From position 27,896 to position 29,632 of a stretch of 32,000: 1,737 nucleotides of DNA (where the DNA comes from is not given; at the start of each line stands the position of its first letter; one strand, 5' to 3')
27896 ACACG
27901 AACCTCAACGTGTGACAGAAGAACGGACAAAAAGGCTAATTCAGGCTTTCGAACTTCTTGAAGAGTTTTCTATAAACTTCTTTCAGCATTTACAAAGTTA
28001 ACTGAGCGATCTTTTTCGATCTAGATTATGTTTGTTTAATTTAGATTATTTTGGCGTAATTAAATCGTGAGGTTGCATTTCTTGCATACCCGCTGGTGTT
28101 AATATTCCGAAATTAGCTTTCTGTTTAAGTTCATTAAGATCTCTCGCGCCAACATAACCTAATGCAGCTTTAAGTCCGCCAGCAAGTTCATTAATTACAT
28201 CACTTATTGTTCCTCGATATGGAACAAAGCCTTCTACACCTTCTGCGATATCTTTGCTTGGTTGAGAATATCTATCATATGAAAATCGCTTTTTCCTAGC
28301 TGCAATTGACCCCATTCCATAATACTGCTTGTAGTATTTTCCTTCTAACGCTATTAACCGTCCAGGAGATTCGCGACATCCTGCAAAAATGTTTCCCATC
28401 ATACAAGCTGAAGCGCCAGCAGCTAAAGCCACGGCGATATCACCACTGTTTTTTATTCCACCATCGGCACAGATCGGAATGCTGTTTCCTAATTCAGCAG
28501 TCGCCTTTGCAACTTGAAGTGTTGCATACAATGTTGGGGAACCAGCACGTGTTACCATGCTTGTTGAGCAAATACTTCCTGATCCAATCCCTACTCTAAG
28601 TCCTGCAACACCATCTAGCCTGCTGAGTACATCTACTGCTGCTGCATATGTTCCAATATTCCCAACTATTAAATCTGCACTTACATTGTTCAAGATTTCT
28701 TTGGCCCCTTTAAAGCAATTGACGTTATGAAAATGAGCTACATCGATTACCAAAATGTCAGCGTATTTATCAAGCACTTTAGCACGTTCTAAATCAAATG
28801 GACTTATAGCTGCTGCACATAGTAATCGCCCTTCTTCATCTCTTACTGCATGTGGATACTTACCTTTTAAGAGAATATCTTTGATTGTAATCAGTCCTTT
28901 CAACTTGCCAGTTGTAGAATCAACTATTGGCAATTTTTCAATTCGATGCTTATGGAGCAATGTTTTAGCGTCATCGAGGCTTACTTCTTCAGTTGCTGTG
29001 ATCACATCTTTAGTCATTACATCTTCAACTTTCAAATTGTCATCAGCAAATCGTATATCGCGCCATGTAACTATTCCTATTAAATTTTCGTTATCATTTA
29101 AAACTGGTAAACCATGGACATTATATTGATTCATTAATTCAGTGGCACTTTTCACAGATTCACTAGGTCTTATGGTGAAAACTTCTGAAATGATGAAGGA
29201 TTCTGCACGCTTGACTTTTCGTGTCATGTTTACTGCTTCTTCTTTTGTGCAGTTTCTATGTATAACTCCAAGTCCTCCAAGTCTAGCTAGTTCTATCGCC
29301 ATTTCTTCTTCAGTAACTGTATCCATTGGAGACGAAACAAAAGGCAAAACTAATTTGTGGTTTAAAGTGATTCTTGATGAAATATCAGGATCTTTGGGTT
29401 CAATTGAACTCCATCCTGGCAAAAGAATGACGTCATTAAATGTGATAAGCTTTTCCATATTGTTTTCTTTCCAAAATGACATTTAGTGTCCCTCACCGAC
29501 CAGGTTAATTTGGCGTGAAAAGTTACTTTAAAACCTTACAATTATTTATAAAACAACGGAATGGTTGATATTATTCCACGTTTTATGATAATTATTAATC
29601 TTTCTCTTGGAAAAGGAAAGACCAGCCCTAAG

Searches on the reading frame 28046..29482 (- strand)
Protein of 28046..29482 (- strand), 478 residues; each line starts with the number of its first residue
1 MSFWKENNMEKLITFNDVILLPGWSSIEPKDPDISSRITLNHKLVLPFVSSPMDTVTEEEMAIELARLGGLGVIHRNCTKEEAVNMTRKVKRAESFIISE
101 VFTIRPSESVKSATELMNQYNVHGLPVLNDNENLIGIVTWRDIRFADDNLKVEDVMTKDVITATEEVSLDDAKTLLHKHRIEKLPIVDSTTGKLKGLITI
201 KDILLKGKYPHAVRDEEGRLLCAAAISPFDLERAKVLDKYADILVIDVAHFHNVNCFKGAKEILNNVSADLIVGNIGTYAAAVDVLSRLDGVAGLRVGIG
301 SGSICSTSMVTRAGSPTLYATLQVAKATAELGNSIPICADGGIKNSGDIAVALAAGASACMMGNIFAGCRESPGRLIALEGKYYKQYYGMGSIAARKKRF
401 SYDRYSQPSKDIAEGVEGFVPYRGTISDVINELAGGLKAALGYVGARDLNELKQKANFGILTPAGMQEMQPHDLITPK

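Call 3: search_protein_families(library=pfam, proteins=[window:28046-29482:-], max_evalue=1)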
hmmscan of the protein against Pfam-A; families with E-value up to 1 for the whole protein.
window:28046-29482:- (478 aa): 7 families
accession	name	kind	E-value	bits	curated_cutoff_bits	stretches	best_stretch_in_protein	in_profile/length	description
PF00478.31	IMPDH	-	1.1e-114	383.4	25.6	1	13-472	2-345/345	IMP dehydrogenase / GMP reductase domain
PF00571.33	CBS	-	2e-27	95.7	24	2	96-146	4-54/57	CBS domain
PF03060.21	NMO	-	9.1e-10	38.9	28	1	323-374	187-233/331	Nitronate monooxygenase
PF01070.24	FMN_dh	-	2e-07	30.8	24.9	1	324-366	262-305/350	FMN-dependent dehydrogenase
PF01645.23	Glu_synthase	-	6.9e-05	22.6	20.4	1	277-364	223-305/369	Conserved region in glutamate synthase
PF01180.27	DHO_dh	-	0.01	15.5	27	1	321-364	227-270/291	Dihydroorotate dehydrogenase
PF00977.27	His_biosynth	-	0.066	13.1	23.6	1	324-364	64-103/228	Histidine biosynthesis protein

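Call 4: search_protein_families(library=ncbifam, proteins=[window:28046-29482:-], max_evalue=1)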
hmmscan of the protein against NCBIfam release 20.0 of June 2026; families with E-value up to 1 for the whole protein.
window:28046-29482:- (478 aa): 40 families (the best 25 are shown)
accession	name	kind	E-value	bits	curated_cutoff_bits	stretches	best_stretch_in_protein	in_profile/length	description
TIGR01302.1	IMP_dehydrog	equivalog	6.8e-146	486.7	481.5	1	13-454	2-450/450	IMP dehydrogenase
NF005869.0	PRK07807.1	equivalog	1.6e-79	268.2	549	1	1-472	1-475/479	GuaB1 family IMP dehydrogenase-related protein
NF052358.1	GMPRedGuaB1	equivalog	1.7e-76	258.3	675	1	1-471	1-474/479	GMP reductase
NF005311.0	PRK06843.1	equivalog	3.8e-75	253.3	779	2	200-475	122-401/404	inosine 5-monophosphate dehydrogenase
TIGR01303.1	IMP_DH_rel_1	equivalog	2.4e-69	234.4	562.75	1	7-472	6-473/475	GuaB1 family IMP dehydrogenase-related protein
NF005493.0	PRK07107.1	equivalog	1.7e-68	231.4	585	1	13-475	10-492/502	IMP dehydrogenase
NF003966.0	PRK05458.1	equivalog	1.6e-40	139.4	344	2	240-454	112-311/327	GMP reductase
NF003470.0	PRK05096.1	equivalog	1.8e-38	132.6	397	2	223-458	102-333/347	GMP reductase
TIGR01305.1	GMP_reduct_1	equivalog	5e-35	121.1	492.15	2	236-458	115-332/343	GMP reductase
TIGR01306.1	GMP_reduct_2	equivalog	1.4e-34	120.1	465.65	2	241-454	109-307/321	GMP reductase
TIGR01304.1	IMP_DH_rel_2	equivalog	4.2e-25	88.8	342.1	2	221-454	131-360/365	GuaB3 family IMP dehydrogenase-related protein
NF011449.0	PRK14869.2-5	equivalog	5.7e-13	48.7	411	2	150-225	67-140/451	putative manganese-dependent inorganic diphosphatase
NF011443.0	PRK14869.1-5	equivalog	7.6e-13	47.7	335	2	93-143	71-121/546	putative manganese-dependent inorganic diphosphatase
NF011447.0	PRK14869.2-3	equivalog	1.1e-11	44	522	2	150-204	68-121/540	putative manganese-dependent inorganic diphosphatase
NF041552.1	TF_PrdR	equivalog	1.5e-11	43.4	795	2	148-204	4-59/577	sigma-54 dependent transcriptional regulator PrdR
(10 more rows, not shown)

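Call 64: find_homologous_proteins(query=window:28046-29482:-, max_evalue=1e-100)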
Query window:28046-29482:- (478 aa): 6281 proteins with E <= 1e-100 among 8000 candidates; the best 120 are listed.
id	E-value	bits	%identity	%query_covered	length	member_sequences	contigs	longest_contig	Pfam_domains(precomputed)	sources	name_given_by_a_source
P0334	0.0e+0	1027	96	100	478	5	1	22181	PF01070.25,PF00478.32,PF03060.22,PF00571.34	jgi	-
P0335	1.8e-298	1008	94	100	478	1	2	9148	PF01070.25,PF00478.32,PF03060.22,PF00571.34,PF01645.24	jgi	jgi:IMP dehydrogenase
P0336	3.3e-291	984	91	100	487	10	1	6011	PF01070.25,PF00478.32,PF03060.22,PF00571.34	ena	-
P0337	1.3e-290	982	93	98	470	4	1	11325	PF01070.25,PF00478.32,PF03060.22,PF00571.34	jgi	jgi:IMP dehydrogenase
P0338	2.3e-278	942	88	100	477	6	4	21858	PF01070.25,PF00478.32,PF03060.22,PF00571.34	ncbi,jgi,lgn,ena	-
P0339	1.7e-209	715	92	74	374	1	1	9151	PF01070.25,PF00478.32,PF03060.22,PF00571.34,PF01645.24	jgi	jgi:IMP dehydrogenase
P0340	1.2e-208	712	64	99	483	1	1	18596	PF01070.25,PF00478.32,PF03060.22,PF00571.34,PF01645.24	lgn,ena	-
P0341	1.2e-208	712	64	99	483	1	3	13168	PF01070.25,PF00478.32,PF03060.22,PF00571.34,PF01645.24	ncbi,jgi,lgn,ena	-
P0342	1.2e-208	712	64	99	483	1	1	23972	PF01070.25,PF00478.32,PF03060.22,PF00571.34,PF01645.24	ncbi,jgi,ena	-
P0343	1.2e-208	712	64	99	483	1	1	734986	PF01070.25,PF00478.32,PF03060.22,PF00571.34,PF01645.24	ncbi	-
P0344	1.7e-208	711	64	99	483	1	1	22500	PF01070.25,PF00478.32,PF03060.22,PF00571.34,PF01645.24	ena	-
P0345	3.1e-208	710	64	99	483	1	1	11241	PF01070.25,PF00478.32,PF03060.22,PF00571.34,PF01645.24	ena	-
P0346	5.8e-208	710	64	99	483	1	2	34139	PF01070.25,PF00478.32,PF03060.22,PF00571.34,PF01645.24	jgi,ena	-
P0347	5.8e-208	710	64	99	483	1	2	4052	PF01070.25,PF00478.32,PF03060.22,PF00571.34,PF01645.24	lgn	-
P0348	6.0e-208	710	64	99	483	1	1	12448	PF01070.25,PF00478.32,PF03060.22,PF00571.34,PF01645.24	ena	-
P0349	1.7e-207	708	64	99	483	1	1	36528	PF01070.25,PF00478.32,PF03060.22,PF00571.34,PF01645.24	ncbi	-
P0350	3.2e-207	707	64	99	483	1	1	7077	PF01070.25,PF00478.32,PF03060.22,PF00571.34,PF01645.24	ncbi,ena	-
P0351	4.0e-207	707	64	99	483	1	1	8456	PF01070.25,PF00478.32,PF03060.22,PF00571.34,PF01645.24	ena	-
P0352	4.1e-207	707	64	99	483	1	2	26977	PF01070.25,PF00478.32,PF03060.22,PF00571.34,PF01645.24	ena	-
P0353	4.9e-207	706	64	99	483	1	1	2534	PF01070.25,PF00478.32,PF03060.22,PF00571.34,PF01645.24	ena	-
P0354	1.0e-206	705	64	99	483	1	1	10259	PF01070.25,PF00478.32,PF03060.22,PF00571.34,PF01645.24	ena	-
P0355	1.0e-206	705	64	99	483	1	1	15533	PF01070.25,PF00478.32,PF03060.22,PF00571.34,PF01645.24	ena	-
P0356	1.0e-206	705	64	99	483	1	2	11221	PF01070.25,PF00478.32,PF03060.22,PF00571.34,PF01645.24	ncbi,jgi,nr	ncbi:IMP dehydrogenase [Candidatus Bathyarchaeota archaeon]|nr:MAG: IMP dehydrogenase [Candidatus Ba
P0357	1.3e-206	705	65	99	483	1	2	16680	PF01070.25,PF00478.32,PF03060.22,PF00571.34,PF01645.24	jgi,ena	jgi:IMP dehydrogenase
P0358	1.3e-206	705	65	99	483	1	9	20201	PF01070.25,PF00478.32,PF03060.22,PF00571.34,PF01645.24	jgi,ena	jgi:IMP dehydrogenase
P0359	1.5e-206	705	64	99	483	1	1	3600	PF01070.25,PF00478.32,PF03060.22,PF00571.34,PF01645.24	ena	-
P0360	1.5e-206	705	63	99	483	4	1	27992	PF01070.25,PF00478.32,PF03060.22,PF00571.34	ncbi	-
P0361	2.7e-206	704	64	99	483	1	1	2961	PF01070.25,PF00478.32,PF03060.22,PF00571.34,PF01645.24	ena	-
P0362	3.8e-206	704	64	99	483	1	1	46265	PF01070.25,PF00478.32,PF03060.22,PF00571.34,PF01645.24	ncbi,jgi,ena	-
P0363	3.8e-206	704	64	99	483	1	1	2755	PF01070.25,PF00478.32,PF03060.22,PF00571.34,PF01645.24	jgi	-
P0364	4.7e-206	703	66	99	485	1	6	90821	PF01070.25,PF00478.32,PF03060.22,PF00571.34,PF01645.24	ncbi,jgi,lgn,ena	ncbi:MAG: IMP dehydrogenase [Candidatus Baldrarchaeia archaeon]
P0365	4.7e-206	703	64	99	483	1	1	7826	PF01070.25,PF00478.32,PF03060.22,PF00571.34,PF01645.24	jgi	-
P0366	4.7e-206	703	64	99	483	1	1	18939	PF01070.25,PF00478.32,PF03060.22,PF00571.34,PF01645.24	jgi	jgi:IMP dehydrogenase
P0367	6.0e-206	703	63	99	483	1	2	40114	PF01070.25,PF00478.32,PF03060.22,PF00571.34,PF01645.24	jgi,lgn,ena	-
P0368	1.3e-205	702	65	99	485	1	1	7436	PF01070.25,PF00478.32,PF03060.22,PF00571.34,PF01645.24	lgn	-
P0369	2.0e-205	701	64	98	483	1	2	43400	PF01070.25,PF00478.32,PF03060.22,PF00571.34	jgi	-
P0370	2.0e-205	701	63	99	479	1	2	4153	PF01070.25,PF00478.32,PF03060.22,PF00571.34,PF01645.24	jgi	jgi:IMP dehydrogenase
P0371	2.4e-205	701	63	100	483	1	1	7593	PF01070.25,PF00478.32,PF03060.22,PF00571.34,PF01645.24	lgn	-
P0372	2.5e-205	701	64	99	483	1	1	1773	PF01070.25,PF00478.32,PF03060.22,PF00571.34,PF01645.24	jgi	-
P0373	4.0e-205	700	62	99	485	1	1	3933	PF01070.25,PF00478.32,PF03060.22,PF00571.34,PF01645.24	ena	-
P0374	6.8e-205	699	64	99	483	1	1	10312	PF01070.25,PF00478.32,PF03060.22,PF00571.34,PF01645.24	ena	-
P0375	1.0e-204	699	63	99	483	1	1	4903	PF01070.25,PF00478.32,PF03060.22,PF00571.34,PF01645.24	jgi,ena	-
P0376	1.3e-204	699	65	99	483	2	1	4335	PF01070.25,PF00478.32,PF03060.22,PF00571.34,PF01645.24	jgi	-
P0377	1.5e-204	698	64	99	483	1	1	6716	PF01070.25,PF00478.32,PF03060.22,PF00571.34,PF01645.24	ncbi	-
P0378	1.7e-204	698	64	99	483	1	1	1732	PF01070.25,PF00478.32,PF03060.22,PF00571.34,PF01645.24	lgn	-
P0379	1.9e-204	698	64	99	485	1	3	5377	PF01070.25,PF00478.32,PF03060.22,PF00571.34,PF01645.24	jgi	jgi:IMP dehydrogenase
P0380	3.0e-204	697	64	99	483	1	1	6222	PF01070.25,PF00478.32,PF03060.22,PF00571.34,PF01645.24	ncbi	-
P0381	3.2e-204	697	64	99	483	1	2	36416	PF01070.25,PF00478.32,PF03060.22,PF00571.34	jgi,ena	jgi:IMP dehydrogenase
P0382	3.6e-204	697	63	99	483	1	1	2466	PF01070.25,PF00478.32,PF03060.22,PF00571.34,PF01645.24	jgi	jgi:IMP dehydrogenase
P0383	3.6e-204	697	64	99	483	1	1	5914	PF01070.25,PF00478.32,PF03060.22,PF00571.34,PF01645.24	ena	-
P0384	3.9e-204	697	65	99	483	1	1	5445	PF01070.25,PF00478.32,PF03060.22,PF00571.34,PF01645.24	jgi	jgi:IMP dehydrogenase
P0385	5.1e-204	697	62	99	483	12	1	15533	PF01070.25,PF00478.32,PF03060.22,PF00571.34,PF01645.24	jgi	jgi:IMP dehydrogenase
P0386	5.6e-204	696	63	99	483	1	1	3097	PF01070.25,PF00478.32,PF03060.22,PF00571.34,PF01645.24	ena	-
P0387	5.7e-204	696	64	99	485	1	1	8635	PF01070.25,PF00478.32,PF03060.22,PF00571.34,PF01645.24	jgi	jgi:IMP dehydrogenase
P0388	8.6e-204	696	65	99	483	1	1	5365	PF01070.25,PF00478.32,PF03060.22,PF00571.34,PF01645.24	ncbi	-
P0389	9.3e-204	696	64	99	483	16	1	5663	PF01070.25,PF00478.32,PF03060.22,PF00571.34,PF01645.24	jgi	-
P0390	9.7e-204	696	63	99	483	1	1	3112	PF01070.25,PF00478.32,PF03060.22,PF00571.34,PF01645.24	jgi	jgi:IMP dehydrogenase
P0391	1.0e-203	696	64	99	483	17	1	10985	PF01070.25,PF00478.32,PF03060.22,PF00571.34,PF01645.24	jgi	-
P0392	1.0e-203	696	63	99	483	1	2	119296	PF01070.25,PF00478.32,PF03060.22,PF00571.34,PF01645.24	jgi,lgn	jgi:IMP dehydrogenase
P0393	1.1e-203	695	63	99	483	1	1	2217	PF01070.25,PF00478.32,PF03060.22,PF00571.34,PF01645.24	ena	-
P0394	1.2e-203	695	63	99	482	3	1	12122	PF01070.25,PF00478.32,PF03060.22,PF00571.34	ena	-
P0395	1.3e-203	695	65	99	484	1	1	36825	PF01070.25,PF00478.32,PF03060.22,PF00571.34,PF01645.24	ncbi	-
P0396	1.4e-203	695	64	99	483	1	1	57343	PF01070.25,PF00478.32,PF03060.22,PF00571.34,PF01645.24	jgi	-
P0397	1.6e-203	695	63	100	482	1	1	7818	PF01070.25,PF00478.32,PF03060.22,PF00571.34,PF01645.24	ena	-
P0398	1.6e-203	695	64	99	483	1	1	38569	PF01070.25,PF00478.32,PF03060.22,PF00571.34,PF01645.24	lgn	-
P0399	2.0e-203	695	63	99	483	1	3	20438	PF01070.25,PF00478.32,PF03060.22,PF00571.34,PF01645.24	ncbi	-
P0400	2.9e-203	694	63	99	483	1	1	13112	PF01070.25,PF00478.32,PF03060.22,PF00571.34,PF01645.24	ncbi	-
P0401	3.4e-203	694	63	99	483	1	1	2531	PF01070.25,PF00478.32,PF03060.22,PF00571.34,PF01645.24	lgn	-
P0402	3.5e-203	694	62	99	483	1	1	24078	PF01070.25,PF00478.32,PF03060.22,PF00571.34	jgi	-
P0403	3.9e-203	694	63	99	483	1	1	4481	PF01070.25,PF00478.32,PF03060.22,PF00571.34,PF01645.24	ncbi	-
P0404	3.9e-203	694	63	99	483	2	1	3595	PF01070.25,PF00478.32,PF03060.22,PF00571.34,PF01645.24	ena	-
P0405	4.2e-203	694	63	99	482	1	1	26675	PF01070.25,PF00478.32,PF03060.22,PF00571.34,PF01645.24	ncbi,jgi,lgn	-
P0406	4.5e-203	693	64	99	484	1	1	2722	PF01070.25,PF00478.32,PF03060.22,PF00571.34,PF01645.24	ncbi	-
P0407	4.6e-203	693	64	99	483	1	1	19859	PF01070.25,PF00478.32,PF03060.22,PF00571.34,PF01645.24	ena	-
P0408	4.8e-203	693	64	99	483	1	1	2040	PF01070.25,PF00478.32,PF03060.22,PF00571.34,PF01645.24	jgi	jgi:IMP dehydrogenase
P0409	4.8e-203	693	63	99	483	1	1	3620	PF01070.25,PF00478.32,PF03060.22,PF00571.34,PF01645.24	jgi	jgi:IMP dehydrogenase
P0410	5.0e-203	693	63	99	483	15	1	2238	PF01070.25,PF00478.32,PF03060.22,PF00571.34,PF01645.24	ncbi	-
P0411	5.5e-203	693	64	99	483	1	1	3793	PF01070.25,PF00478.32,PF03060.22,PF00571.34,PF01645.24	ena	-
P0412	5.6e-203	693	64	99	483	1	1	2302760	PF01070.25,PF00478.32,PF03060.22,PF00571.34,PF01645.24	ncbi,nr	ncbi:MAG: IMP dehydrogenase [Candidatus Bathyarchaeota archaeon]|nr:MAG: IMP dehydrogenase [Candidat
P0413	6.3e-203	693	63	99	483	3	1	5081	PF01070.25,PF00478.32,PF03060.22,PF00571.34,PF01645.24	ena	-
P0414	7.5e-203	693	63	99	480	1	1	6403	PF01070.25,PF00478.32,PF03060.22,PF00571.34,PF01645.24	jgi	jgi:IMP dehydrogenase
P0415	7.7e-203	693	63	100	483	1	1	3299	PF01070.25,PF00478.32,PF03060.22,PF00571.34,PF01645.24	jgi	jgi:IMP dehydrogenase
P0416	9.2e-203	692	64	99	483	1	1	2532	PF01070.25,PF00478.32,PF03060.22,PF00571.34,PF01645.24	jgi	jgi:IMP dehydrogenase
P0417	9.3e-203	692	64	99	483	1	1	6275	PF01070.25,PF00478.32,PF03060.22,PF00571.34,PF01645.24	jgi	-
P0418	9.4e-203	692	63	99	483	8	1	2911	PF01070.25,PF00478.32,PF03060.22,PF00571.34,PF01645.24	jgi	-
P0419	1.1e-202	692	63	98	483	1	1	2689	PF01070.25,PF00478.32,PF03060.22,PF00571.34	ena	-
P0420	1.2e-202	692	63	99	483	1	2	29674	PF01070.25,PF00478.32,PF03060.22,PF00571.34,PF01645.24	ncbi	-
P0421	1.3e-202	692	63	99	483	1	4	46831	PF01070.25,PF00478.32,PF03060.22,PF00571.34,PF01645.24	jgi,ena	-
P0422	1.4e-202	692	64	99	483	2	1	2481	PF01070.25,PF00478.32,PF03060.22,PF00571.34,PF01645.24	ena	-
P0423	1.4e-202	692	62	99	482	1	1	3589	PF01070.25,PF00478.32,PF03060.22,PF00571.34,PF01645.24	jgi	-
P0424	1.5e-202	692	63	99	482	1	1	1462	PF01070.25,PF00478.32,PF03060.22,PF00571.34,PF01645.24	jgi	-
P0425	1.6e-202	692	63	99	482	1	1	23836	PF01070.25,PF00478.32,PF03060.22,PF00571.34,PF01645.24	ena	-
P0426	1.7e-202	692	63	99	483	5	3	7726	PF00478.32,PF03060.22,PF00571.34,PF01645.24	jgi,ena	-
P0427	1.8e-202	691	63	99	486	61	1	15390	PF01070.25,PF00478.32,PF03060.22,PF00571.34,PF01645.24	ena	-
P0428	2.3e-202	691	64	98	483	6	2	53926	PF01070.25,PF00478.32,PF03060.22,PF00571.34,PF01645.24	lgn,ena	-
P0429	2.4e-202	691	63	99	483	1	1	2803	PF01070.25,PF00478.32,PF03060.22,PF00571.34,PF01645.24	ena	-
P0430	2.7e-202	691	63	99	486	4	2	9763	PF01070.25,PF00478.32,PF03060.22,PF00571.34,PF01645.24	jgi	-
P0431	2.7e-202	691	62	99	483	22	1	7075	PF01070.25,PF00478.32,PF03060.22,PF00571.34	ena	-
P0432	3.0e-202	691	63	99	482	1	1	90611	PF01070.25,PF00478.32,PF03060.22,PF00571.34,PF01645.24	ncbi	-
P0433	3.1e-202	691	64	99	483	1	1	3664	PF01070.25,PF00478.32,PF03060.22,PF00571.34,PF01645.24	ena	-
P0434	3.2e-202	691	64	98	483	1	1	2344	PF01070.25,PF00478.32,PF03060.22,PF00571.34,PF01645.24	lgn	-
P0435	3.2e-202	691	64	99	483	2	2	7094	PF01070.25,PF00478.32,PF03060.22,PF00571.34,PF01645.24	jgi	jgi:IMP dehydrogenase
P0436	3.3e-202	691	64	99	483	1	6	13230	PF01070.25,PF00478.32,PF03060.22,PF00571.34,PF01645.24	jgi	jgi:IMP dehydrogenase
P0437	3.4e-202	691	62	100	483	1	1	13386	PF01070.25,PF00478.32,PF03060.22,PF00571.34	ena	-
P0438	3.7e-202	690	63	99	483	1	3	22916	PF01070.25,PF00478.32,PF03060.22,PF00571.34,PF01645.24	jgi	jgi:IMP dehydrogenase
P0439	4.0e-202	690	62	99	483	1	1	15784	PF01070.25,PF00478.32,PF03060.22,PF00571.34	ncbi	-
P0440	4.1e-202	690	62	99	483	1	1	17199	PF01070.25,PF00478.32,PF03060.22,PF00571.34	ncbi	-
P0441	4.5e-202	690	62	100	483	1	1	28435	PF01070.25,PF00478.32,PF03060.22,PF00571.34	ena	-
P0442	4.7e-202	690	63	99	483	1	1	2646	PF01070.25,PF00478.32,PF03060.22,PF00571.34,PF01645.24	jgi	-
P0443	4.7e-202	690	62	99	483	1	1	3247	PF01070.25,PF00478.32,PF03060.22,PF00571.34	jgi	-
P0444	5.4e-202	690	63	99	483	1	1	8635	PF01070.25,PF00478.32,PF03060.22,PF00571.34,PF01645.24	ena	-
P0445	7.5e-202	689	62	100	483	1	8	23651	PF01070.25,PF00478.32,PF03060.22,PF00571.34,PF01645.24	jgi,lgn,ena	jgi:IMP dehydrogenase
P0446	7.5e-202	689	62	100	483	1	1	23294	PF01070.25,PF00478.32,PF03060.22,PF00571.34,PF01645.24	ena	-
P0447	7.7e-202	689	63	99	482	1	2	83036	PF01070.25,PF00478.32,PF03060.22,PF00571.34,PF01645.24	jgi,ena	-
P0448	7.9e-202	689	63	100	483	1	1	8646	PF01070.25,PF00478.32,PF03060.22,PF00571.34,PF01645.24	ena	-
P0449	9.6e-202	689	63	99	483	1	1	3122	PF01070.25,PF00478.32,PF03060.22,PF00571.34,PF01645.24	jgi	jgi:IMP dehydrogenase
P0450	1.1e-201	689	62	100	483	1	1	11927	PF01070.25,PF00478.32,PF03060.22,PF00571.34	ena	-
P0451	1.1e-201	689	62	99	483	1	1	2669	PF01070.25,PF00478.32,PF03060.22,PF00571.34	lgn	-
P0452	1.1e-201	689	63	99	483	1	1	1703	PF01070.25,PF00478.32,PF03060.22,PF00571.34,PF01645.24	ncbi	-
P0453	1.1e-201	689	63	100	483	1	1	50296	PF01070.25,PF00478.32,PF03060.22,PF00571.34,PF01645.24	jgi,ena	-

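Call 65: find_encoding_contigs(protein=P0335, flank=6000, max_places=2)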
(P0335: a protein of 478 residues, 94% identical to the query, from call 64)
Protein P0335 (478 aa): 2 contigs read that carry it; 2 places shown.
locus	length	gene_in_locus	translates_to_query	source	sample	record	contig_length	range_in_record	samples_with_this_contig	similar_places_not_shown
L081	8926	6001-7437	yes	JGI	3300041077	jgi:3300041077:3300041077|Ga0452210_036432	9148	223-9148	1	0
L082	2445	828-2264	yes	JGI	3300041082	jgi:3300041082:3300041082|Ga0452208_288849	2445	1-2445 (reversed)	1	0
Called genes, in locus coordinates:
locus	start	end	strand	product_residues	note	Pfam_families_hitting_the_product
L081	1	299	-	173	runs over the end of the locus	?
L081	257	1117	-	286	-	PF02361:CbiQ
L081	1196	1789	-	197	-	PF05231:MASE1 (weak)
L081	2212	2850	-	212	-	PF02607:B12-binding_2, PF02310:B12-binding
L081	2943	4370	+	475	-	PF05369:MtmB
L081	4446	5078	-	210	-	PF10050:DUF2284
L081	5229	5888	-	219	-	PF10050:DUF2284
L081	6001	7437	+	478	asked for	PF00478:IMPDH, PF00571:CBS, PF01645:Glu_synthase (weak), PF01070:FMN_dh (weak), PF03060:NMO (weak)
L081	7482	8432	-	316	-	-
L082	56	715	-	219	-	PF10050:DUF2284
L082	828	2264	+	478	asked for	PF00478:IMPDH, PF00571:CBS, PF01645:Glu_synthase (weak), PF01070:FMN_dh (weak), PF03060:NMO (weak)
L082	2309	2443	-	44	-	?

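Call 66: find_encoding_contigs(protein=P0337, flank=6000, max_places=2)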
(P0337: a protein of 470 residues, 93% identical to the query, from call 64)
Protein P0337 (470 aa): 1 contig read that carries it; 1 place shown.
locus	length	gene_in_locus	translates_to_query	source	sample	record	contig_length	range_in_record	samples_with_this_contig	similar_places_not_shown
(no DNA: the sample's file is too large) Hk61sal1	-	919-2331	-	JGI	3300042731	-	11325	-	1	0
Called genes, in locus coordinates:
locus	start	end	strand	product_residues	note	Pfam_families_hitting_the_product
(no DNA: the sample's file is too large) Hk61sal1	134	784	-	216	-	PF10050:DUF2284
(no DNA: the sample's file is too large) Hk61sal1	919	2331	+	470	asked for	PF00478:IMPDH, PF00571:CBS, PF03060:NMO (weak), PF01070:FMN_dh (weak)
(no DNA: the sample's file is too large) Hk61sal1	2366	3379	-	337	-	-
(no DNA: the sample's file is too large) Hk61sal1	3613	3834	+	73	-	-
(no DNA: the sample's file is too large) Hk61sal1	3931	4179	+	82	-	-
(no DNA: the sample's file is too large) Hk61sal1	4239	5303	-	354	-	PF00149:Metallophos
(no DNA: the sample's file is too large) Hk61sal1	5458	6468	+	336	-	PF00483:NTP_transferase, PF12804:NTP_transf_3, PF00132:Hexapep (faint), PF25084:LbH_EIF2B, PF25087:GMPPB_C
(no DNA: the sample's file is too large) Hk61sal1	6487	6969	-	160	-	PF12675:DUF3795 (weak)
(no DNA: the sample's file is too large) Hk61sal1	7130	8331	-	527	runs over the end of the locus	PF13231:PMT_2 (weak)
